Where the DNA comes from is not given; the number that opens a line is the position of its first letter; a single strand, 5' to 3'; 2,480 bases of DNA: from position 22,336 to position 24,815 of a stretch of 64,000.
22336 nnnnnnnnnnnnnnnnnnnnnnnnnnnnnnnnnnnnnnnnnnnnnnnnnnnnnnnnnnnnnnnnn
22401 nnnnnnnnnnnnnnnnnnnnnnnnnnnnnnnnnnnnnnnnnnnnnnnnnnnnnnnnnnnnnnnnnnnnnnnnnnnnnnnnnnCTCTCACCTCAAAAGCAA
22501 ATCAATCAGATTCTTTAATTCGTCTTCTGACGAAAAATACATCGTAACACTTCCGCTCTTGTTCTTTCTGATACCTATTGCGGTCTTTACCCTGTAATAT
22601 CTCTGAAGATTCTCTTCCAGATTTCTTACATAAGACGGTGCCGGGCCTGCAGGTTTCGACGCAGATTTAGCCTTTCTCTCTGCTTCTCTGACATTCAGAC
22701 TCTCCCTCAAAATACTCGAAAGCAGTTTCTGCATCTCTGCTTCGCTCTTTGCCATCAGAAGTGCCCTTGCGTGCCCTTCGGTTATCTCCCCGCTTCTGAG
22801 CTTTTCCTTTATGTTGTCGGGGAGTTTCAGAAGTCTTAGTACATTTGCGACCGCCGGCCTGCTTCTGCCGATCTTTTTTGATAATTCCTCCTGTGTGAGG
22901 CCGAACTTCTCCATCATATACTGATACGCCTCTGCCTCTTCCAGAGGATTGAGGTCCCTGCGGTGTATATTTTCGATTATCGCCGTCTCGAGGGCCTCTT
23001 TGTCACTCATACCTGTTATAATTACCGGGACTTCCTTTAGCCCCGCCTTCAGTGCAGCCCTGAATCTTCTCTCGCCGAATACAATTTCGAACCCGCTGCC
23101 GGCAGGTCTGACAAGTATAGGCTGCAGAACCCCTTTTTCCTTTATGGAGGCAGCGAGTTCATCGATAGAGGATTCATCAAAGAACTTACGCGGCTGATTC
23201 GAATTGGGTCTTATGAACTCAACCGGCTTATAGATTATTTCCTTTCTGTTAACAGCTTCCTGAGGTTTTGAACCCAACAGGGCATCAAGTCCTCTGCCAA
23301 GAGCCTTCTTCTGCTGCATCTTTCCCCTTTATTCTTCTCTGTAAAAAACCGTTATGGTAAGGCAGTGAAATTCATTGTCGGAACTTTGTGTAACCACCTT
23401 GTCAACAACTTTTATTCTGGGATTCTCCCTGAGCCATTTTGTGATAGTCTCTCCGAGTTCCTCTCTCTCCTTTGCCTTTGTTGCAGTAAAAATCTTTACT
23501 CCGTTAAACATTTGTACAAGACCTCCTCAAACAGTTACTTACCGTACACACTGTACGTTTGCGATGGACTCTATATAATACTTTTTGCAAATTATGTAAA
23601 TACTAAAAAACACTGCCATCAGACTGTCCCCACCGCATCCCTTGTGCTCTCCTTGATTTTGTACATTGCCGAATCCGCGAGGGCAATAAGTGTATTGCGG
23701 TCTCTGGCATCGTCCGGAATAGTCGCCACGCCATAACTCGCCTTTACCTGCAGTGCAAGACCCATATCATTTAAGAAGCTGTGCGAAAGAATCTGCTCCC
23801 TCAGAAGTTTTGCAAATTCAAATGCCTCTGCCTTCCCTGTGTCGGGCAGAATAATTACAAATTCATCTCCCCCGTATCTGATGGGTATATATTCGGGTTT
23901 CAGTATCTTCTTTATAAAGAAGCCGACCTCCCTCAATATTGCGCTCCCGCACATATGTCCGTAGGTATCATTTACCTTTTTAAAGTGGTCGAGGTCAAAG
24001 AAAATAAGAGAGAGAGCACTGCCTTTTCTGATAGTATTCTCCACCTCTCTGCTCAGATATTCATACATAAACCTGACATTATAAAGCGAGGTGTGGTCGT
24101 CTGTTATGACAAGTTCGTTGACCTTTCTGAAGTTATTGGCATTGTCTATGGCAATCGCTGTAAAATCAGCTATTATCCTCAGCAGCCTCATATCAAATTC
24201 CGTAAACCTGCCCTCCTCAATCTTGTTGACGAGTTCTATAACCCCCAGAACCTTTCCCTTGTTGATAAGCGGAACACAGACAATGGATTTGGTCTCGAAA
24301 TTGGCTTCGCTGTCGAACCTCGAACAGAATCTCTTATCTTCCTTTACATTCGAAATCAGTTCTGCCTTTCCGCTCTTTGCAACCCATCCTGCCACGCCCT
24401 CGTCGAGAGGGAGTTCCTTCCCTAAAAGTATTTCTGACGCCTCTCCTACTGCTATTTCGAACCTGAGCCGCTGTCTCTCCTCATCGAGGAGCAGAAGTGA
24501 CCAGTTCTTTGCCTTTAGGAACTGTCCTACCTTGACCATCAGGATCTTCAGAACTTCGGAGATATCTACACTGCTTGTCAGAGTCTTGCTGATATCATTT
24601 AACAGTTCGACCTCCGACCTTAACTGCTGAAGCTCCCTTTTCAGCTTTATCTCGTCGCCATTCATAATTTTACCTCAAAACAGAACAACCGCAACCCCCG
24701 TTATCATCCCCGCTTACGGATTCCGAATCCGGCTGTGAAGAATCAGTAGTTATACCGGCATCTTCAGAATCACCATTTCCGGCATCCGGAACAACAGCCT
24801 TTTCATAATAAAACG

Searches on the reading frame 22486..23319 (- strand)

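Call 81: search_protein_families(library=pfam, proteins=[window:22486-23319:-], max_evalue=0.0001)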
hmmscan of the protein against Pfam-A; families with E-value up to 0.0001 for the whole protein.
window:22486-23319:- (277 aa): 3 families
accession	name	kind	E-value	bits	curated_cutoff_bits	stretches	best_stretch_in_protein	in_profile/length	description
PF17762.8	HTH_ParB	-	8.8e-37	125.8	22.6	1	122-220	2-100/102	ParB HTH domain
PF02195.25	ParB_N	-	6e-32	110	26.3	1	31-119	6-95/95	ParB N-terminal domain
PF01978.25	TrmB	-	6.3e-05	23.2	25.6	0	128-165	10-47/68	Sugar-specific transcriptional regulator TrmB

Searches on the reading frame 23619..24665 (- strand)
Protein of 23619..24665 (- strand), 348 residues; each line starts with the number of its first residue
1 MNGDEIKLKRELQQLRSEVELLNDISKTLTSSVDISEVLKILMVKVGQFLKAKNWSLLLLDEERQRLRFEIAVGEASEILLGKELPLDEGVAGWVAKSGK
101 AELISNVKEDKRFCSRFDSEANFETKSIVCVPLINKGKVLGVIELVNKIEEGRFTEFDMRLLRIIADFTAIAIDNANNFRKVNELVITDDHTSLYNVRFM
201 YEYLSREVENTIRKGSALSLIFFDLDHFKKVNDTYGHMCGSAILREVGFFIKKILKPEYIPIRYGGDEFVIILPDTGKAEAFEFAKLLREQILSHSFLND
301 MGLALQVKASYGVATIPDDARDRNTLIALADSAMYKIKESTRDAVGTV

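Call 81: search_protein_families(library=pfam, proteins=[window:23619-24665:-], max_evalue=0.0001)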
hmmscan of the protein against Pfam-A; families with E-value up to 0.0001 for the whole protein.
window:23619-24665:- (348 aa): 4 families
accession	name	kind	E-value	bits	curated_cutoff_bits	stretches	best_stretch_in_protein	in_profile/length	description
PF00990.26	GGDEF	-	2.2e-38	132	23.8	1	187-343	2-160/161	Diguanylate cyclase, GGDEF domain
PF01590.32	GAF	-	3e-19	70.3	22.4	1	34-173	1-133/133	GAF domain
PF13185.12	GAF_2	-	2.8e-16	60.4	28.6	1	34-174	3-136/136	GAF domain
PF13492.12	GAF_3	-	6.6e-12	46.4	27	1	36-175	3-129/129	GAF domain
